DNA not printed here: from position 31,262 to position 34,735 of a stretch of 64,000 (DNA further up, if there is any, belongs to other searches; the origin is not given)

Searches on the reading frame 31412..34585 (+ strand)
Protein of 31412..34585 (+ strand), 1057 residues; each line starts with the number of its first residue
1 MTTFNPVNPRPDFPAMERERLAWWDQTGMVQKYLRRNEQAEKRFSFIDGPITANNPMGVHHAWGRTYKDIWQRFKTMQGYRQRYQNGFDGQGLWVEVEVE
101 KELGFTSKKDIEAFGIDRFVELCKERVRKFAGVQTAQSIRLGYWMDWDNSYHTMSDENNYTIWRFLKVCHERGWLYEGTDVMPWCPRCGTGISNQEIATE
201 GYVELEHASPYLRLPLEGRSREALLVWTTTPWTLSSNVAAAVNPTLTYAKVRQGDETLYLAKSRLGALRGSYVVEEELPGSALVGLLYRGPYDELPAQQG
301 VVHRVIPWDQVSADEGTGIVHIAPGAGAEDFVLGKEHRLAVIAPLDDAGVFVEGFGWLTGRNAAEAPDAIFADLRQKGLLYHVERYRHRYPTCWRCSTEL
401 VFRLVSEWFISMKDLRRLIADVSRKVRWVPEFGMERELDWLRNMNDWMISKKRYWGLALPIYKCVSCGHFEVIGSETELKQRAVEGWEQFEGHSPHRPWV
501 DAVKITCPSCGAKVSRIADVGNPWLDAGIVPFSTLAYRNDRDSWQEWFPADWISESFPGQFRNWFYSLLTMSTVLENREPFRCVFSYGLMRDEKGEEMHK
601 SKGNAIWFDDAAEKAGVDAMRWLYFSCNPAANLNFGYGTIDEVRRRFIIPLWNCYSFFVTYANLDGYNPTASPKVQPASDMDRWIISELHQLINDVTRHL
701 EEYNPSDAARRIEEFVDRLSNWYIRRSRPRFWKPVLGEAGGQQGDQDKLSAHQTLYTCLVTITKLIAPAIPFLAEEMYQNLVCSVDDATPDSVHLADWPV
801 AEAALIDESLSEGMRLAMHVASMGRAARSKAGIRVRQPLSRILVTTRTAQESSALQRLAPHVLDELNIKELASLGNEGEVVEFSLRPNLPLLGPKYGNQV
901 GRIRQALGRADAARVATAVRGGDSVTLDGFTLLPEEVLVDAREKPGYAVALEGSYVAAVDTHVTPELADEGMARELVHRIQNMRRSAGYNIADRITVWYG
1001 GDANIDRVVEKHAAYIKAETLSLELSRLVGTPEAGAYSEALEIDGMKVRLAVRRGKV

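Call 23: search_protein_families(library=pfam, proteins=[window:31412-34585:+], max_evalue=0.000001)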
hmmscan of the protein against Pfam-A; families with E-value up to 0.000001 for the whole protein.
window:31412-34585:+ (1057 aa): 4 families
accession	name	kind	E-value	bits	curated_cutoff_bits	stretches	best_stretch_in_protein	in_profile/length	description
PF00133.28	tRNA-synt_1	-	1.1e-86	291.7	22.7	1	20-633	2-411/414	tRNA synthetases class I (I, L, M and V)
PF19302.4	DUF5915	-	3.3e-43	147.9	27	1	862-1054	4-194/195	Domain of unknown function (DUF5915)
PF08264.19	Anticodon_1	-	5.6e-33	114.3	25.1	1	682-840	1-145/148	Anticodon-binding domain of tRNA ligase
PF09334.17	tRNA-synt_1g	-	5.9e-11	42.2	20.1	0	524-630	248-360/391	tRNA synthetases class I (M)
